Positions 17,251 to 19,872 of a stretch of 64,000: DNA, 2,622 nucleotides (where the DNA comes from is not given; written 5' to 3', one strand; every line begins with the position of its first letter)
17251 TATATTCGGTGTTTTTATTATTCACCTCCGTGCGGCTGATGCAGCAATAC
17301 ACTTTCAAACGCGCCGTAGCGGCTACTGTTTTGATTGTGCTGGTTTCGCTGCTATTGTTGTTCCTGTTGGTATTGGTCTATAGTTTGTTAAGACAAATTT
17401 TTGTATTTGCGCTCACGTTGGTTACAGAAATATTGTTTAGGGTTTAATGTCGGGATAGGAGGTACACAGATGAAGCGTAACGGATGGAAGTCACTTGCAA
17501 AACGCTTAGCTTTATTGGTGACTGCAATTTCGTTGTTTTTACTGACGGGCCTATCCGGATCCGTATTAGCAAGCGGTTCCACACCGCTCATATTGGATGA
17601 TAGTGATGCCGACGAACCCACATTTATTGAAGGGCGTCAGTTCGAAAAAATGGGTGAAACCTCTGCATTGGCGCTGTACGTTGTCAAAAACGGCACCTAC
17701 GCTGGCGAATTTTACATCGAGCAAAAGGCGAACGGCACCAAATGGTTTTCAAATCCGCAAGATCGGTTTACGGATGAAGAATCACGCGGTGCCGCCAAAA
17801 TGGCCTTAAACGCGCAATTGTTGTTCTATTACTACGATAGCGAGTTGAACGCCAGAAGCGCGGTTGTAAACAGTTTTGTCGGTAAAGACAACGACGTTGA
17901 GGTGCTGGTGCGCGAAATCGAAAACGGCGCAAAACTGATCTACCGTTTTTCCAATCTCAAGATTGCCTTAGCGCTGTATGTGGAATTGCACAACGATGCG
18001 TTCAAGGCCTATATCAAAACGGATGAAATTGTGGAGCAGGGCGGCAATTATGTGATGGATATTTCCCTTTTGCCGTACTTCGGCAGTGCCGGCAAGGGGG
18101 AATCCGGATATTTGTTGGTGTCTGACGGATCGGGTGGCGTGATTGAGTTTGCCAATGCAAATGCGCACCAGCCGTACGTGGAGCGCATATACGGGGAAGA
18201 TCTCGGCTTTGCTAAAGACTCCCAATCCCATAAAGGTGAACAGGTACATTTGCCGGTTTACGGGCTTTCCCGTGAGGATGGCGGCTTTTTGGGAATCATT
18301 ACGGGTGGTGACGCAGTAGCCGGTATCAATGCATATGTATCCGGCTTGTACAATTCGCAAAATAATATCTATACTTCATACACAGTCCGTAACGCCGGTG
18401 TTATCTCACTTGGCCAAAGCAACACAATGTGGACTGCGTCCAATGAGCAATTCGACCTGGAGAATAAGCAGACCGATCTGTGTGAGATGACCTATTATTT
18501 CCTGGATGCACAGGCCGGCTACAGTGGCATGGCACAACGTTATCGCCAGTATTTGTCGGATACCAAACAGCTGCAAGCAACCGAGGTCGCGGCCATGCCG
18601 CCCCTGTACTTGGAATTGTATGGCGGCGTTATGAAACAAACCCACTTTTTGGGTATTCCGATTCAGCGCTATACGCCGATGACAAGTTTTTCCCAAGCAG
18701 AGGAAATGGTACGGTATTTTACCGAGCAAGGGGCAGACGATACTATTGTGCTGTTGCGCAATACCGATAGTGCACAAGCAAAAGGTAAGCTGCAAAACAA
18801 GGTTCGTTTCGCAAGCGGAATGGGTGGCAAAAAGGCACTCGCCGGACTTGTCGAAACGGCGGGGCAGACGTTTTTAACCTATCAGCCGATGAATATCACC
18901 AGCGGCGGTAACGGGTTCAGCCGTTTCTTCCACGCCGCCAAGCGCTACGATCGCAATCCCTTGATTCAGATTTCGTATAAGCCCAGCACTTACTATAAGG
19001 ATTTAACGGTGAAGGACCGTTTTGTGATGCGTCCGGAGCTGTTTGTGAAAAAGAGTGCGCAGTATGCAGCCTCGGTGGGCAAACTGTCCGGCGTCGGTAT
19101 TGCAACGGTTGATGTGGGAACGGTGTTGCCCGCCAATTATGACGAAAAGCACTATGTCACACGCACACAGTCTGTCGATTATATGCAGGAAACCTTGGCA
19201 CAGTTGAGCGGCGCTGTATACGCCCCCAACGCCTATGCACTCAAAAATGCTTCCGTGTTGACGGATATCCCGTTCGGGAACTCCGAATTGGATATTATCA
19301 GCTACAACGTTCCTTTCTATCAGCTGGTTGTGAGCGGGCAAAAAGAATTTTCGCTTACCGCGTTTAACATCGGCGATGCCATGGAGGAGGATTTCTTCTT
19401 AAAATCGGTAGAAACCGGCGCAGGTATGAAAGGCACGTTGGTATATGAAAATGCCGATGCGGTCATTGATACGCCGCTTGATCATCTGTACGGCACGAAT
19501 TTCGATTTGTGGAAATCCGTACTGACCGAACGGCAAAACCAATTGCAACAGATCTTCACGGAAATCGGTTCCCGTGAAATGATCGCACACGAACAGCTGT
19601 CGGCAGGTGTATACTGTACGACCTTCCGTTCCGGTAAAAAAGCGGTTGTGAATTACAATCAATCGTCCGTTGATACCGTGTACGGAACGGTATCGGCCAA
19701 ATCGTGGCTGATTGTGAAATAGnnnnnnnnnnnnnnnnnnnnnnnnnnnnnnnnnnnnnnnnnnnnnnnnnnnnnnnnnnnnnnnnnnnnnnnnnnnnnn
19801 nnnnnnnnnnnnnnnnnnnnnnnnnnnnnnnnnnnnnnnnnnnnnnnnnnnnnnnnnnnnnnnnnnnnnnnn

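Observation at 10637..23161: Composite 'double importer' glycan locus with NHL/TPR/Yip1 and a ~750-aa unknown protein wedged between two permease pairs (copy A)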

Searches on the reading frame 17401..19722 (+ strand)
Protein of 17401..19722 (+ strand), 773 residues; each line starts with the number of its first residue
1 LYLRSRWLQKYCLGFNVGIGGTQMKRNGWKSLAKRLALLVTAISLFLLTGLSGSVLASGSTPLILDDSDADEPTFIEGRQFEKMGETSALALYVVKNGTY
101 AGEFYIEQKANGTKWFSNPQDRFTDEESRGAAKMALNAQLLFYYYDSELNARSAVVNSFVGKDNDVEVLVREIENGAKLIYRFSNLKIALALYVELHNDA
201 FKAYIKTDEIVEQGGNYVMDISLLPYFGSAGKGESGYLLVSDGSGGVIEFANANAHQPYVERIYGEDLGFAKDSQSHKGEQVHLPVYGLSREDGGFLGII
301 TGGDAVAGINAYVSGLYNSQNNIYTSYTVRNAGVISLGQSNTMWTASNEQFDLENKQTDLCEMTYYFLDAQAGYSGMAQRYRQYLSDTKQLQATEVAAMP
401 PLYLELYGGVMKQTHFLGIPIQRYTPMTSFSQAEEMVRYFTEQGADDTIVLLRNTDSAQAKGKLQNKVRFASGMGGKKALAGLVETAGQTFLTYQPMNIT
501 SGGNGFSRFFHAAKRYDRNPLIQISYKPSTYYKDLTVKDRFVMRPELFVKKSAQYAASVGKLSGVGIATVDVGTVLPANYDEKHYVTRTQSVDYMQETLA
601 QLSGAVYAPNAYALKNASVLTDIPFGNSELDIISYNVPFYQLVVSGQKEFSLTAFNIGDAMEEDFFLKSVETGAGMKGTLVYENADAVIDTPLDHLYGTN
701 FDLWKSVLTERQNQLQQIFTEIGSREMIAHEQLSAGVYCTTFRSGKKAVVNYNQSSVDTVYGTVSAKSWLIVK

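Call 5: search_protein_families(library=pfam, proteins=[window:17401-19722:+], max_evalue=0.01)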
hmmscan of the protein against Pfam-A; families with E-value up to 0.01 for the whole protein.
window:17401-19722:+ (773 aa): 1 family
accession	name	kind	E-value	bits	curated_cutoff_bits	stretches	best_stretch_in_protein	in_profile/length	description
PF18952.6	DUF5696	-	6.6e-139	464.6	25.6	1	171-768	5-611/612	Family of unknown function (DUF5696)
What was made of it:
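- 17470..19722 (+): Copy A DUF5696: extracellular GH129-like fold (beta-sandwich, (beta/alpha)8 barrel, beta-sandwich). Asn556 and Ser611 stand where most of the family has Asp. PF18952, E=7e-139 (call 5).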

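Call 13: search_protein_families(library=ncbifam, proteins=[window:17401-19722:+], max_evalue=0.01)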
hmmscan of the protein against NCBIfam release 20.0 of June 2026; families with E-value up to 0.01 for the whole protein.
window:17401-19722:+ (773 aa): 0 families

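Call 18: find_homologous_proteins(query=window:17401-19722:+, max_evalue=1e-10)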
Query window:17401-19722:+ (773 aa): 56 proteins with E <= 1e-10 among 8000 candidates.
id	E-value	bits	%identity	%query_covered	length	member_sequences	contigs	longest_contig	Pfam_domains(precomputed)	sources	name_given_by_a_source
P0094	0.0e+0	1678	100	97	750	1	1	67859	PF18952.7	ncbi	-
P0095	2.6e-137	477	34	96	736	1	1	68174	PF18952.7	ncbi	-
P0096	1.0e-92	330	30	96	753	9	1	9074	PF18952.7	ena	-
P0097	1.9e-88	316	30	89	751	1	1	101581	PF18952.7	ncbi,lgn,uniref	ncbi:DUF5696 domain-containing protein [Cohnella sp.]|uniref:DUF5696 domain-containing protein n=1 T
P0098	5.4e-86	308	28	97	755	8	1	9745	PF18952.7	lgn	-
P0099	3.5e-81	292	30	74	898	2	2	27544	PF18952.7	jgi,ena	-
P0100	4.3e-81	291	29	88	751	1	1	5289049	PF18952.7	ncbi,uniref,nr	ncbi:DUF5696 domain-containing protein [Cohnella candidum]|uniref:Uncharacterized protein n=1 Tax=Co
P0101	1.4e-74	270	28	88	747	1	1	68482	PF18952.7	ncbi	-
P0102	6.5e-69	251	27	89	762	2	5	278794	PF18952.7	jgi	jgi:hypothetical protein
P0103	1.9e-68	249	28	87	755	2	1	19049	PF18952.7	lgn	-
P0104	2.5e-68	249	26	90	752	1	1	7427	PF18952.7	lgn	-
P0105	3.9e-68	248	29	84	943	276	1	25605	PF18952.7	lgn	-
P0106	1.8e-66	243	27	87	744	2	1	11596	PF18952.7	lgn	-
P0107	4.6e-66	242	26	90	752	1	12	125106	PF18952.7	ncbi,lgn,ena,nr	ncbi:MAG: hypothetical protein IK954_05900 [Clostridia bacterium]|nr:hypothetical protein [Clostridi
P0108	1.9e-65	240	29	75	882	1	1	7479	PF18952.7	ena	-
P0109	2.6e-63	233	27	85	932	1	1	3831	PF18952.7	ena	-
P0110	3.8e-62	229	28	76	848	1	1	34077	PF18952.7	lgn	-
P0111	1.2e-61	227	29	76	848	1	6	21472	PF18952.7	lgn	-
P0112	1.3e-61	227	27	87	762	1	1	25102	PF18952.7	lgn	-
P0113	1.3e-59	220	27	85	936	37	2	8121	PF18952.7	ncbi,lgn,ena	-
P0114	1.8e-59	220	27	90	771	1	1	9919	PF18952.7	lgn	-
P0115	4.8e-59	218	27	86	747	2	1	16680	PF18952.7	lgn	-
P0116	4.8e-59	218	28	76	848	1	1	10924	PF18952.7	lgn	-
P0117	1.0e-57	214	27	69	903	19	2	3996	PF18952.7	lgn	-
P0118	7.4e-56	208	27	74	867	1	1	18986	PF18952.7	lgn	-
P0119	3.6e-55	206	27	69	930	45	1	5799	PF18952.7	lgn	-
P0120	9.4e-55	204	28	85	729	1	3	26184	PF18952.7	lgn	-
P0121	2.0e-53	200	26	83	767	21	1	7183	PF18952.7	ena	-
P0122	8.6e-53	198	27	77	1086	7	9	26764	PF18952.7,PF07554.20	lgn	-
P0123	1.1e-52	197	26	76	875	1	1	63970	PF18952.7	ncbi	ncbi:MAG: DUF5696 domain-containing protein [Saccharofermentanales bacterium]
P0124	1.5e-52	197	27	74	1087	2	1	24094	PF18952.7,PF07554.20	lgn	-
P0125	1.2e-51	194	27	78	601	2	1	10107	PF18952.7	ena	-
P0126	3.3e-51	193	27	71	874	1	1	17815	PF18952.7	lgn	-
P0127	2.0e-50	190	26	94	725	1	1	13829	PF18952.7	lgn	-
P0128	2.2e-50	190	26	83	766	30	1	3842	PF18952.7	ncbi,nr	ncbi:MAG: hypothetical protein ILP22_01400 [Oscillospiraceae bacterium]|nr:hypothetical protein [Osc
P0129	5.0e-50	189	26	87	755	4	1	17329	PF18952.7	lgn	-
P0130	7.2e-50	188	27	89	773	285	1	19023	PF18952.7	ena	-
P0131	2.1e-49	187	27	76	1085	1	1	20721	PF18952.7,PF07554.20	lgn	-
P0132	2.6e-49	186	26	69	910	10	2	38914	PF18952.7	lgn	-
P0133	1.3e-48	184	27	72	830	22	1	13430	PF18952.7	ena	-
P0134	2.1e-47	180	26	71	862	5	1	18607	PF18952.7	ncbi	-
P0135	9.7e-45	171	29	62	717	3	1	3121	PF18952.7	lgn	-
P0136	1.2e-44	171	27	71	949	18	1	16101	PF18952.7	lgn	-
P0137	2.9e-42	163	24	73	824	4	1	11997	PF18952.7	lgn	-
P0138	2.6e-41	160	24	74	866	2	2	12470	PF18952.7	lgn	-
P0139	2.7e-40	156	23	86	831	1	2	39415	PF18952.7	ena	-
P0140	7.0e-39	152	25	76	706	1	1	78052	PF18952.7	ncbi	-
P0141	1.1e-38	151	24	85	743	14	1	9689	PF18952.7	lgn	-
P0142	4.2e-32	129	24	90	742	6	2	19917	PF18952.7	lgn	-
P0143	1.5e-30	124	25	76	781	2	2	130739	PF18952.7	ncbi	-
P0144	5.4e-30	122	23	74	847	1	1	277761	PF18952.7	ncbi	-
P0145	4.3e-28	116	25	74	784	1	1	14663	PF18952.7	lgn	-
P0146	6.3e-28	116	24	81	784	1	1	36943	PF18952.7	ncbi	-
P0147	4.9e-21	93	23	74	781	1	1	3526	PF18952.7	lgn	-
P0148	6.9e-21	92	28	38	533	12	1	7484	PF18952.7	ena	-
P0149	5.3e-16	76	24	59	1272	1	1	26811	PF18952.7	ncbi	-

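Call 19: search_solved_structures(query=window:17401-19722:+, max_evalue=1)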
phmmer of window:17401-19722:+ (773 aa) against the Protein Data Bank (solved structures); distinct sequences matched with E-value up to 1: 1.
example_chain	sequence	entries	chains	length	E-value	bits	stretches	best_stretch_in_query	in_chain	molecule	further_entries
1g28_A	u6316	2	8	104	0.074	14.4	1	463-523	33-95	PHY3 PROTEIN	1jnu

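Call 29: find_encoding_contigs(protein=P0100, flank=10000, max_places=2)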
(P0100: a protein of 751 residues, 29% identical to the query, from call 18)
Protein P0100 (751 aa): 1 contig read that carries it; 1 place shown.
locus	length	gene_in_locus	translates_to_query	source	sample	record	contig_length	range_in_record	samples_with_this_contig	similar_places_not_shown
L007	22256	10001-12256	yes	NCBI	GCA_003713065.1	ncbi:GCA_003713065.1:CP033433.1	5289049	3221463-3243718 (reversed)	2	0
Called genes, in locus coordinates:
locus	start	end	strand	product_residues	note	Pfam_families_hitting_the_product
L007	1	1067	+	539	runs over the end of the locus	PF00072:Response_reg, PF00165:HTH_AraC (weak), PF12833:HTH_18, PF00165:HTH_AraC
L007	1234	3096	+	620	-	PF00251:Glyco_hydro_32N, PF08244:Glyco_hydro_32C, PF02368:Big_2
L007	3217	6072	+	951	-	PF01547:SBP_bac_1, PF13416:SBP_bac_8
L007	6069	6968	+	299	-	PF00528:BPD_transp_1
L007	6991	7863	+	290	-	PF00528:BPD_transp_1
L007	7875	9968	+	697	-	PF01436:NHL (faint), PF04893:Yip1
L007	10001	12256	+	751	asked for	PF18952:DUF5696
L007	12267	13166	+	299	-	PF00528:BPD_transp_1 (weak)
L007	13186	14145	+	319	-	PF00528:BPD_transp_1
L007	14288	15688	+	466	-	PF01547:SBP_bac_1, PF13416:SBP_bac_8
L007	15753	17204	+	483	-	PF00251:Glyco_hydro_32N, PF08244:Glyco_hydro_32C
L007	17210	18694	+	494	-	PF00251:Glyco_hydro_32N, PF08244:Glyco_hydro_32C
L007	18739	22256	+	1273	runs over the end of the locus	PF19763:DUF6250 (faint), PF06439:3keto-disac_hyd, PF00251:Glyco_hydro_32N, PF08244:Glyco_hydro_32C, PF02368:Big_2 (weak), PF26918:Ig_Eae (weak), PF06439:3keto-disac_hyd, PF13385:Laminin_G_3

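Call 30: find_encoding_contigs(protein=P0144, flank=10000, max_places=2)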
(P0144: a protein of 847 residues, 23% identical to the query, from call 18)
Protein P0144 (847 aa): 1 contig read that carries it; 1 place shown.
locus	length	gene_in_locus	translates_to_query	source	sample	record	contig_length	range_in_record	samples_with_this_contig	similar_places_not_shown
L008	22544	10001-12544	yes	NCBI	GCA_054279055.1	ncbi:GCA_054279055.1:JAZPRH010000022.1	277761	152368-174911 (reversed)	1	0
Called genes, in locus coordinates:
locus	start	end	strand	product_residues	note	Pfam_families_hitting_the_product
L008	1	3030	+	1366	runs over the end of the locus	PF01120:Alpha_L_fucos (weak), PF00404:Dockerin_1 (faint)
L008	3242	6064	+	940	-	PF01547:SBP_bac_1, PF13416:SBP_bac_8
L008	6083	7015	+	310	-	PF00528:BPD_transp_1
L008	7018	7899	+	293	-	PF00528:BPD_transp_1 (weak)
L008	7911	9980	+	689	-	PF01436:NHL (weak), PF04893:Yip1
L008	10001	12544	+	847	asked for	PF18952:DUF5696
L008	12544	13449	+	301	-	PF00528:BPD_transp_1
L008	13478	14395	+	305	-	PF00528:BPD_transp_1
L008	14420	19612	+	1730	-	PF00722:Glyco_hydro_16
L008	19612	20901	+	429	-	PF01120:Alpha_L_fucos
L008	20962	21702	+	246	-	PF01261:AP_endonuc_2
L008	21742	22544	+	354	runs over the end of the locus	PF01408:GFO_IDH_MocA, PF02894:GFO_IDH_MocA_C (weak), PF22725:GFO_IDH_MocA_C3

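Call 31: predict_structure(alignment_id=A1)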
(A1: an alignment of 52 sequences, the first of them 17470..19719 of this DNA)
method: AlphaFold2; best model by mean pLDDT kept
length: 750 residues; sequences in the alignment: 52
mean_pLDDT: 89.2   pTM: 0.88
mean pLDDT of the five models: 89.2, 88.7, 88.7, 87.9, 87.2
residues with pLDDT >= 90: 534; 70-90: 155; 50-70: 33; < 50: 28
segments of 3 or more residues with pLDDT < 50: 29-53
pLDDT, mean of each block of 10 residues (from residue 1): 62 83 63 36 33 71 98 91 96 93 86 92 91 70 88 96 95 97 97 95 95 96 91 90 80 74 97 98 97 93 94 63 78 96 95 97 93 92 93 90 96 97 94 89 92 95 95 89 92 89 79 87 94 95 94 93 96 93 96 95 93 97 95 86 97 95 82 88 95 96 96 97 97 97 96
secondary structure, 60 per line:
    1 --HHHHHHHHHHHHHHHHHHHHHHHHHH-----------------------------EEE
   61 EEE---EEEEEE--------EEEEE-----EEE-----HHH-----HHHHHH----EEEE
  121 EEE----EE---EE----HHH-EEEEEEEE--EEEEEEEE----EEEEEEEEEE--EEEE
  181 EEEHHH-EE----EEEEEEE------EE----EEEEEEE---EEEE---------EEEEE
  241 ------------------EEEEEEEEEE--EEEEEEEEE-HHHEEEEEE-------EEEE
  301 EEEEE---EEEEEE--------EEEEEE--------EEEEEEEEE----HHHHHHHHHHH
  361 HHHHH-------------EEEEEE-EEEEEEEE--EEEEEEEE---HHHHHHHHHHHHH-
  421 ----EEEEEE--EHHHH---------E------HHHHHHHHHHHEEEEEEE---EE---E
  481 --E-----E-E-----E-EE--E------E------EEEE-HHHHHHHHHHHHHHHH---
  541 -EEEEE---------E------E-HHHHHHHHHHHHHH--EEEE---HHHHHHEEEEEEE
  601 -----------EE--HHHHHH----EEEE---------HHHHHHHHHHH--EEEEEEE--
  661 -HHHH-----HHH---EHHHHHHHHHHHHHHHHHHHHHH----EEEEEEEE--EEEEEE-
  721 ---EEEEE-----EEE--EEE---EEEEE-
elements in order (helices of 4 or more, strands of 3 or more residues): H3-28 E58-63 E67-72 E81-85 E91-93 H107-112 E117-123 E143-150 E153-160 E165-174 E177-183 E194-200 E213-219 E223-226 E236-240 E259-268 E271-279 E284-289 E297-305 E309-314 E323-328 E337-345 H350-365 E379-384 E386-393 E396-403 H407-419 E425-430 H434-437 H454-464 E465-471 E517-520 H522-537 E542-546 H565-578 E581-584 H588-593 E594-600 H616-621 E626-629 H639-649 E652-658 H662-665 H678-699 E704-711 E714-719 E724-728 E734-736 E739-741 E745-749
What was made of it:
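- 17470..19722 (+): AF2 pLDDT 89.2 (call 31).
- On GH129 glycoside hydrolases: AF2 pLDDT 89 (call 31).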

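Call 34: fold_search(model_id=the predicted structure, library=pdb)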
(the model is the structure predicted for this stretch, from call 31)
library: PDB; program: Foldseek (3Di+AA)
matches with E <= 10: 1176; with E <= 0.001: 112
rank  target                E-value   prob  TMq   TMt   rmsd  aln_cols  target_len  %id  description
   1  5opq_A                1.6e-32  1.00  0.61  0.69   7.1       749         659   14  A 3,6-anhydro-D-galactosidase produced by Zobellia galactanivorans. This is an exo-lytic enzyme that hydrolyzes termin (released 2017-11-29)
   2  5opq_D                6.1e-32  1.00  0.62  0.70   6.3       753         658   13  A 3,6-anhydro-D-galactosidase produced by Zobellia galactanivorans. This is an exo-lytic enzyme that hydrolyzes termin (released 2017-11-29)
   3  8rzk_A                7.9e-31  1.00  0.61  0.69   6.6       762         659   13  The Michaelis complex of ZgGH129 D486N from Zobellia galactanivorans with neo-b/k-oligo-carrageenan tetrasaccharide (b (released 2024-07-31)
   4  5wzn_B                2.4e-25  1.00  0.62  0.73   6.5       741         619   11  Alpha-N-acetylgalactosaminidase NagBb from Bifidobacterium bifidum - GalNAc complex (released 2017-06-07)
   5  5wzr_A                1.2e-24  1.00  0.60  0.71   6.5       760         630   12  Alpha-N-acetylgalactosaminidase NagBb from Bifidobacterium bifidum - Gal-NHAc-DNJ complex (released 2017-06-07)
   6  5wzq_B                3.1e-24  1.00  0.60  0.72   6.7       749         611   11  Alpha-N-acetylgalactosaminidase NagBb from Bifidobacterium bifidum - quadruple mutant (released 2017-06-07)
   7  5wzq_A                3.3e-24  1.00  0.61  0.73   6.1       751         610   12  Alpha-N-acetylgalactosaminidase NagBb from Bifidobacterium bifidum - quadruple mutant (released 2017-06-07)
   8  5wzr_B                3.3e-24  1.00  0.60  0.70   6.7       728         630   12  Alpha-N-acetylgalactosaminidase NagBb from Bifidobacterium bifidum - Gal-NHAc-DNJ complex (released 2017-06-07)
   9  5wzn_A                3.5e-24  1.00  0.60  0.71   6.7       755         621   12  Alpha-N-acetylgalactosaminidase NagBb from Bifidobacterium bifidum - GalNAc complex (released 2017-06-07)
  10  5wzp_A                1.4e-23  1.00  0.59  0.72   5.8       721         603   11  Alpha-N-acetylgalactosaminidase NagBb from Bifidobacterium bifidum - ligand free (released 2017-06-07)
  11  5wzp_B                7.7e-23  1.00  0.59  0.72   6.5       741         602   11  Alpha-N-acetylgalactosaminidase NagBb from Bifidobacterium bifidum - ligand free (released 2017-06-07)
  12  6qev_B                3.9e-16  1.00  0.44  0.28  10.6       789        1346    9  EngBF DARPin Fusion 4b B6 (released 2019-11-06)
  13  6sh9_B                7.2e-16  1.00  0.45  0.28  10.0       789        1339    8  EngBF DARPin Fusion 4b D12 (released 2019-11-06)
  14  5a58_A                8.3e-15  1.00  0.47  0.34   8.8       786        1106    9  The structure of GH101 D764N mutant from Streptococcus pneumoniae TIGR4 in complex with serinyl T-antigen (released 2015-09-02)
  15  5a59_A                9.7e-15  1.00  0.45  0.33   9.2       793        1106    8  The structure of GH101 E796Q mutant from Streptococcus pneumoniae TIGR4 in complex with T-antigen (released 2015-09-02)
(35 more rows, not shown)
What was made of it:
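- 17470..19722 (+): Foldseek 5opq E=1.6e-32 and 5wzn E=2.4e-25 (call 34).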
